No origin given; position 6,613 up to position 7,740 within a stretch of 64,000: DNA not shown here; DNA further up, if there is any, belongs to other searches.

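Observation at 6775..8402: Tandem duplicated lipoproteins with eukaryote-like GGYGG/RGG low-complexity tails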

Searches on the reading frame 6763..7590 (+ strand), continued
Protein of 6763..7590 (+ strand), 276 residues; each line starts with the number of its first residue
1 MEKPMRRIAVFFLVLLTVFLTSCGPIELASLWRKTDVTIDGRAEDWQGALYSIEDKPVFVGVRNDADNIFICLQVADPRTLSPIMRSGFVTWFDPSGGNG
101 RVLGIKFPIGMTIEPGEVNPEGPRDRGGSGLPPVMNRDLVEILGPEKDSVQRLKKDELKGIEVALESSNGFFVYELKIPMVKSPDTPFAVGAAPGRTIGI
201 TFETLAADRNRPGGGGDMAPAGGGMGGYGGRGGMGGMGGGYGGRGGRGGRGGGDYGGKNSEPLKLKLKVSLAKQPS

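Call 61: search_protein_families(library=ncbifam, proteins=[L002:1319-4420:+, L002:4420-5901:+, L026:3903-5996:+, L026:2969-4015:+, L031:3872-5947:+, L038:5136-5846:+, L015:577-1104:+, L028:5238-5774:+, L038:3619-4173:+, L002:6937-8526:+], max_evalue=0.00001)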
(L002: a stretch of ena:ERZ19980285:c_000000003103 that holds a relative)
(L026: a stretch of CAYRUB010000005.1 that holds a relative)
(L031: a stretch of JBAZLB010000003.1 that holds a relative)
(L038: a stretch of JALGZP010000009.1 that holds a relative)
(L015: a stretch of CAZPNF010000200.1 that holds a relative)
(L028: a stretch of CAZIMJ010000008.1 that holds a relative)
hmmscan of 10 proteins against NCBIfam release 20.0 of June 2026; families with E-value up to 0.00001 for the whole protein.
L002:1319-4420:+ (1034 aa): 13 families
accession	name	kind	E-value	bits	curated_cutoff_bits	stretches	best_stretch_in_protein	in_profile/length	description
NF007905.0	PRK10614.1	equivalog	0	1478.2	1774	1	1-1018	1-1017/1025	multidrug efflux RND transporter permease subunit MdtC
NF033617.1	RND_permease_2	subfamily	0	1297.5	1250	1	5-1011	2-1009/1009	multidrug efflux RND transporter permease subunit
NF007798.0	PRK10503.1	equivalog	0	1265.2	1584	1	5-1016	14-1029/1040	MdtB/MuxB family multidrug efflux RND transporter permease subunit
NF000282.2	RND_permease_1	subfamily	5.7e-198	660.2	1250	1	7-1010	4-1028/1029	multidrug efflux RND transporter permease subunit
TIGR00915.1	2A0602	subfamily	2.4e-175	585.2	940.35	1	6-1012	4-1031/1050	efflux RND transporter permease subunit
NF007133.0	PRK09579.1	equivalog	4.1e-152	508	1763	1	1-1011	1-1004/1017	multidrug efflux RND transporter permease subunit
NF007842.1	PRK10555.1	equivalog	1.2e-135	453.7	1854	1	7-1012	5-1030/1036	multidrug efflux RND transporter permease AcrD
NF007131.0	PRK09577.1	equivalog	2.4e-134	449.4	1768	1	7-1013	5-1026/1045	multidrug efflux RND transporter permease subunit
NF000037.1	RND_perm_OqxB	exception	1.3e-115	387.4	2200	1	1-1021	1-1046/1050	multidrug efflux RND transporter permease subunit OqxB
NF011706.2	PRK15127.1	equivalog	1.3e-112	377.5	2150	1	7-1011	5-1031/1049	multidrug efflux RND transporter permease subunit AcrB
TIGR00914.1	2A0601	subfamily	4.5e-107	359.1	701.45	1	16-1009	18-1035/1051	CusA/CzcA family heavy metal efflux RND transporter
TIGR00916.1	2A0604s01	subfamily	1.1e-07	31.7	148.6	1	338-479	92-231/231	SecD/SecF family protein translocase subunit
TIGR00921.1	2A067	subfamily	7.2e-07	27.6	351.9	1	315-543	178-405/733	hydrophobe/amphiphile efflux-3 (HAE3) family transporter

L002:4420-5901:+ (494 aa): 9 families
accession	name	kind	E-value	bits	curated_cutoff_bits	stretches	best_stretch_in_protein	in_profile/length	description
TIGR01845.1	outer_NodT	subfamily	7.6e-120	400.8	210.05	1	12-472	4-460/460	efflux transporter outer membrane subunit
NF007347.1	PRK09837.1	subfamily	1.7e-51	175.6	598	1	12-474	12-460/461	Cu(I)/Ag(I) efflux RND transporter outer membrane protein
NF033143.1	efflux_OM_AdeK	equivalog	1.4e-49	169.1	900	1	65-486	57-475/480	multidrug efflux RND transporter AdeIJK outer membrane channel subunit AdeK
NF033142.1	efflux_OM_AdeC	exception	5.8e-44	150.5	975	1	104-473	96-462/465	multidrug efflux RND transporter AdeABC outer membrane channel subunit AdeC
NF008524.1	PRK11459.1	equivalog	2.5e-39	135.4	650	1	60-474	55-477/478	multidrug resistance outer membrane protein MdtQ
NF007390.0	PRK09915.1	equivalog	1.4e-37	129.6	597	1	60-476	57-482/488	MdtP family multidrug efflux transporter outer membrane subunit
TIGR01844.1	type_I_sec_TolC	subfamily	5e-25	88.4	225.15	1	73-470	6-398/414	TolC family outer membrane protein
NF047721.1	ToxDrgExpTdeA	equivalog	2.2e-22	79.6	550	1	62-446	49-426/455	toxin/drug exporter TdeA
NF045679.1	DiMtlExpIhpA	equivalog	1.8e-06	26.9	650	1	138-278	89-229/424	divalent metal ion exporter subunit IhpA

L026:3903-5996:+ (698 aa): 191 families (the best 25 are shown)
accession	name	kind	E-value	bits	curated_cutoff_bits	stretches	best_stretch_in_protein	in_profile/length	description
NF007826.0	PRK10535.1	equivalog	1.9e-159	531.9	966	1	40-696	4-646/648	macrolide ABC transporter ATP-binding protein/permease MacB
NF038007.1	ABC_ATP_DarD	equivalog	1.3e-70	237.3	375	1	40-255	1-218/218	darobactin export ABC transporter ATP-binding protein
TIGR02211.1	LolD_lipo_ex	equivalog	1e-67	227.9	307.75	1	40-256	1-220/221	lipoprotein-releasing ABC transporter ATP-binding protein LolD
NF008639.0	PRK11629.1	equivalog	2.1e-66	223.7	360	1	38-257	4-226/234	lipoprotein-releasing ABC transporter ATP-binding protein LolD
TIGR02673.1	FtsE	equivalog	1.5e-62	211.1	264.85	1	40-254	1-214/214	cell division ATP-binding protein FtsE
TIGR03608.1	L_ocin_972_ABC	subfamily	2.2e-59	200.4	254.85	1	47-250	5-206/206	putative bacteriocin export ABC transporter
TIGR02982.1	heterocyst_DevA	subfamily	1.4e-55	188.2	295.8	1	41-255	2-219/220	ABC exporter ATP-binding subunit, DevA family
NF007879.0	PRK10584.1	equivalog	1.7e-55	188.2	336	1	39-256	5-225/228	putative ABC transporter ATP-binding protein YbbA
TIGR02315.1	ABC_phnC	equivalog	2.3e-52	177.9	266.1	1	40-262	1-231/243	phosphonate ABC transporter ATP-binding protein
NF007027.0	PRK09493.1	equivalog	1.6e-50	171.7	379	1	40-259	1-218/240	glutamine ABC transporter ATP-binding protein GlnQ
NF008428.0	PRK11264.1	equivalog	6.6e-47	159.8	406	1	40-272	3-235/250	L-cystine ABC transporter ATP-binding protein TcyN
TIGR02314.1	ABC_MetN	equivalog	1.3e-46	159.2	499.7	1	40-263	1-227/343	methionine ABC transporter ATP-binding protein MetN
TIGR01186.1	proV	subfamily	2.7e-46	158.3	326.6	1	58-257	7-210/363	betaine/proline/choline family ABC transporter ATP-binding protein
TIGR04521.1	ECF_ATPase_2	equivalog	3.1e-46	157.7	330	1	41-259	1-227/279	energy-coupling factor transporter ATPase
NF040933.2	ABC_arch_GlcV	equivalog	1.5e-45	155.6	450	1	41-256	3-221/357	glucose ABC transporter ATP-binding protein GlcV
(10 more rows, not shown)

L026:2969-4015:+ (349 aa): 13 families
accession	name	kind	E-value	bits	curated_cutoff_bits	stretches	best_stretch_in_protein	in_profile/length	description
TIGR01730.1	RND_mfp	subfamily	1.8e-31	109.3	94.9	2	145-320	136-310/322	efflux RND transporter periplasmic adaptor subunit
NF008606.0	PRK11578.1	equivalog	1.5e-24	86.9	342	1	146-320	186-365/371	macrolide transporter subunit MacA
TIGR00999.1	8a0102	subfamily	3.6e-19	68.9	319.3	1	141-318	90-265/271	CzcB/NccB family metal efflux transporter periplasmic adaptor subunit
TIGR00998.1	8a0101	subfamily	2.8e-17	62.7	390.8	1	139-220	200-284/334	EmrA/EmrK family multidrug efflux transporter periplasmic adaptor subunit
TIGR01843.1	type_I_hlyD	subfamily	7.5e-17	61.4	208.65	2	68-126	27-86/422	HlyD family type I secretion periplasmic adaptor subunit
NF002939.0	PRK03598.1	equivalog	1.5e-12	47.4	393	1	139-222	200-285/332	secretion protein HlyD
TIGR02971.1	heterocyst_DevB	subfamily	6.9e-12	45.4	129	1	123-216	184-277/327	ABC exporter membrane fusion protein, DevB family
NF008589.1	PRK11556.1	equivalog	1.2e-11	44.2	391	0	148-316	197-372/392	MdtA/MuxA family multidrug efflux RND transporter periplasmic adaptor subunit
NF007785.0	PRK10476.1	equivalog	6.6e-11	41.6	376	1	125-219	190-286/347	multidrug transporter subunit MdtN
NF011715.0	PRK15136.1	equivalog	2e-09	36.6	563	1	146-209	218-283/390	multidrug efflux MFS transporter periplasmic adaptor subunit EmrA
NF038010.1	ABC_adapt_DarC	equivalog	5.8e-09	35.1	450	0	138-321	225-406/417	darobactin export ABC transporter periplasmic adaptor subunit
NF007303.0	PRK09783.1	subfamily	1.4e-07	30.3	390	1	144-329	215-398/414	copper/silver efflux system membrane fusion protein CusB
NF045680.1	DiMtlExpIhpB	equivalog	1.7e-06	27.3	450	1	145-317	139-308/326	divalent metal ion exporter adaptor subunit IhpB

L031:3872-5947:+ (692 aa): 193 families (the best 25 are shown)
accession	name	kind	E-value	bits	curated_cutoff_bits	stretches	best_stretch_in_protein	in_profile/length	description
NF007826.0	PRK10535.1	equivalog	2.2e-159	531.7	966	1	36-690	4-646/648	macrolide ABC transporter ATP-binding protein/permease MacB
TIGR02211.1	LolD_lipo_ex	equivalog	1.8e-70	236.9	307.75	1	36-252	1-220/221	lipoprotein-releasing ABC transporter ATP-binding protein LolD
NF038007.1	ABC_ATP_DarD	equivalog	1.2e-68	230.8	375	1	36-251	1-218/218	darobactin export ABC transporter ATP-binding protein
NF008639.0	PRK11629.1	equivalog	2e-67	227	360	1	36-255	6-228/234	lipoprotein-releasing ABC transporter ATP-binding protein LolD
TIGR02673.1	FtsE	equivalog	4.8e-61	206.2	264.85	1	36-250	1-214/214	cell division ATP-binding protein FtsE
TIGR03608.1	L_ocin_972_ABC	subfamily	6.9e-59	198.8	254.85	1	54-246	12-206/206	putative bacteriocin export ABC transporter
NF007879.0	PRK10584.1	equivalog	4.8e-56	190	336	1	36-252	6-225/228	putative ABC transporter ATP-binding protein YbbA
TIGR02982.1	heterocyst_DevA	subfamily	1e-55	188.7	295.8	1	37-251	2-219/220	ABC exporter ATP-binding subunit, DevA family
TIGR02315.1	ABC_phnC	equivalog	1e-51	175.8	266.1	1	36-256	1-229/243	phosphonate ABC transporter ATP-binding protein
NF007027.0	PRK09493.1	equivalog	4.5e-50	170.2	379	1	36-256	1-219/240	glutamine ABC transporter ATP-binding protein GlnQ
TIGR01186.1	proV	subfamily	3e-47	161.5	326.6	1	55-252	8-209/363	betaine/proline/choline family ABC transporter ATP-binding protein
TIGR02314.1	ABC_MetN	equivalog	4.1e-47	160.8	499.7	1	36-268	1-236/343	methionine ABC transporter ATP-binding protein MetN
NF008428.0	PRK11264.1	equivalog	7.6e-47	159.6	406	1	35-256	2-230/250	L-cystine ABC transporter ATP-binding protein TcyN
NF040933.2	ABC_arch_GlcV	equivalog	7.3e-46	156.7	450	1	37-268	3-237/357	glucose ABC transporter ATP-binding protein GlcV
TIGR04521.1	ECF_ATPase_2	equivalog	1.3e-44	152.4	330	1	37-256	1-228/279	energy-coupling factor transporter ATPase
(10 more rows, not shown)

L038:5136-5846:+ (237 aa): 0 families

L015:577-1104:+ (176 aa): 1 family
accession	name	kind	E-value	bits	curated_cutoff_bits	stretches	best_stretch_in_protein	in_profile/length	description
NF007769.1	PRK10455.1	equivalog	3.1e-07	30.8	174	1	44-150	48-151/160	ATP-independent periplasmic protein-refolding chaperone Spy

L028:5238-5774:+ (179 aa): 1 family
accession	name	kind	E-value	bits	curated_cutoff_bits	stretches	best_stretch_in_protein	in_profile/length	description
NF007769.1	PRK10455.1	equivalog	2.4e-09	37.7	174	1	29-154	33-153/160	ATP-independent periplasmic protein-refolding chaperone Spy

L038:3619-4173:+ (185 aa): 85 families (the best 25 are shown)
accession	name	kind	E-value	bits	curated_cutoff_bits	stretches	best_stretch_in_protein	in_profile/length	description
NF008888.0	PRK11922.1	equivalog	4.5e-37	127.9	204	1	4-179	13-196/231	RNA polymerase sigma factor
NF007225.0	PRK09643.1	equivalog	2.1e-33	115.7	190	1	5-181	11-184/204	RNA polymerase sigma factor SigM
TIGR02939.1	RpoE_Sigma70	equivalog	9.8e-32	110.5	236.15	1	5-178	4-185/190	RNA polymerase sigma factor RpoE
NF009171.0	PRK12518.1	equivalog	3.3e-31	108.6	208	1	7-179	13-184/191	RNA polymerase sigma factor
NF007223.0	PRK09641.1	equivalog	1e-30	107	209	1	8-181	5-186/187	RNA polymerase sigma factor SigW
TIGR02948.1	SigW_bacill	equivalog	2.9e-30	105.7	243.1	1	6-182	3-187/187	RNA polymerase sigma factor SigW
NF004113.0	PRK05602.1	equivalog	3.4e-30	105.3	208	1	3-179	27-201/211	RNA polymerase sigma factor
TIGR02983.1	SigE-fam_strep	subfamily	8e-30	103.9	141.55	1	19-180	4-159/162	SigE family RNA polymerase sigma factor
NF007216.0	PRK09638.1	equivalog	3.3e-29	101.9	194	1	8-179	5-174/180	RNA polymerase sigma factor SigY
TIGR02937.1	sigma70-ECF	superfamily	7.8e-28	97.2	42.9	1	22-179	2-165/165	sigma-70 family RNA polymerase sigma factor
NF009166.1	PRK12513.1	equivalog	2.4e-27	95.9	206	1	4-180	5-187/193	RNA polymerase sigma factor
NF007229.0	PRK09647.1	equivalog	3.9e-26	91.7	265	1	19-180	42-203/220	RNA polymerase sigma factor SigE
NF009176.0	PRK12524.1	equivalog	6.4e-25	88.1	264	1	6-179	11-184/196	RNA polymerase sigma factor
TIGR02947.1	SigH_actino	hypoth_equivalog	1.2e-24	87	251.55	1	36-181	26-181/193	RNA polymerase sigma-70 factor, TIGR02947 family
NF007222.0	PRK09640.1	equivalog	1.2e-24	86.9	194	1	5-179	7-182/188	RNA polymerase sigma factor SigX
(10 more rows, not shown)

L002:6937-8526:+ (530 aa): 0 families

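Call 64: search_protein_representatives(alignment_id=A1)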
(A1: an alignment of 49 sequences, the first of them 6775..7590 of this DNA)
Query: 49 sequences, 277 profile positions. Proteins with E-value up to 0.001 (for the whole library): 5791; up to 1e-10: 4358; up to 1e-30: 1936. The best 150 are listed.
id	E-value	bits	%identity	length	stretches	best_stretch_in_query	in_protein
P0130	3.8e-91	321.4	-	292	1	7-274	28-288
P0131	6.0e-90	317.4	-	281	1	7-275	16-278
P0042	6.8e-90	317.2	-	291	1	6-272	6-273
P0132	7.2e-90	317.2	-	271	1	6-272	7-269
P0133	2.3e-88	312.2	-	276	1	3-273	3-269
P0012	2.3e-88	312.2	-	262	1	2-273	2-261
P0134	6.0e-88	310.9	-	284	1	10-274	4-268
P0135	5.9e-87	307.6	-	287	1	6-272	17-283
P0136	1.7e-86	306.1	-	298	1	6-275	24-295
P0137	2.0e-86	305.9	-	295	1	6-274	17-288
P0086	2.7e-86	305.5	-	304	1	7-274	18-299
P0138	9.6e-86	303.6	-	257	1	11-271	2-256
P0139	1.3e-85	303.2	-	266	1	8-274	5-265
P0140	1.3e-85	303.2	-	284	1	8-274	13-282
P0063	1.9e-85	302.6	-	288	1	6-273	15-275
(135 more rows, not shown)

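Call 70: search_protein_families(library=pfam, alignment_id=A5, max_evalue=0.001)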
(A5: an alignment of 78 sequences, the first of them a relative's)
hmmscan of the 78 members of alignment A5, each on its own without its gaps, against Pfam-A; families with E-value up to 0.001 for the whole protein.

A. member 1, L001:7118-8650:- (510 aa): 3 families
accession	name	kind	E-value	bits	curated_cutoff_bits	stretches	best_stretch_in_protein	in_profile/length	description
PF00884.28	Sulfatase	-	1.5e-60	205.5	25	1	56-378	1-299/301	Sulfatase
PF16347.10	SGSH_C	-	3.5e-20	73.1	29.3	1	336-461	8-139/154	N-sulphoglucosamine sulphohydrolase, C-terminal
PF01663.27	Phosphodiest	-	6.1e-11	42.9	23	1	275-343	183-248/342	Type I phosphodiesterase / nucleotide pyrophosphatase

B. families by the number of members that match (of 78 scanned): 115 families (the first 25 are shown)
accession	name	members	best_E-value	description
PF13715.12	CarbopepD_reg_2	6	7.7e-18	CarboxypepD_reg-like domain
PF13620.12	CarboxypepD_reg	6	1.6e-15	Carboxypeptidase regulatory-like domain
PF07715.20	Plug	6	2.5e-10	TonB-dependent Receptor Plug Domain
PF00593.30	TonB_dep_Rec_b-barrel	5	1.7e-24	TonB dependent receptor-like, beta-barrel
PF00355.32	Rieske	5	7.2e-15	Rieske [2Fe-2S] domain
PF13419.12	HAD_2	4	6.9e-33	Haloacid dehalogenase-like hydrolase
PF00702.32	Hydrolase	4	7.2e-29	haloacid dehalogenase-like hydrolase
PF20125.4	DUF6515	4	5.5e-13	Family of unknown function (DUF6515)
PF12710.13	HAD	4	6.2e-11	haloacid dehalogenase-like hydrolase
PF13242.12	Hydrolase_like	4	2.8e-06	HAD-hyrolase-like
PF13344.12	Hydrolase_6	4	4.7e-05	Haloacid dehalogenase-like hydrolase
PF25183.1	OMP_b-brl_4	3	5.7e-09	Outer membrane beta barrel domain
PF14905.12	OMP_b-brl_3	2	2.3e-99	Outer membrane protein beta-barrel family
PF01223.29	Endonuclease_NS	2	1.6e-54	DNA/RNA non-specific endonuclease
PF03741.22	TerC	2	3.4e-46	Integral membrane protein TerC family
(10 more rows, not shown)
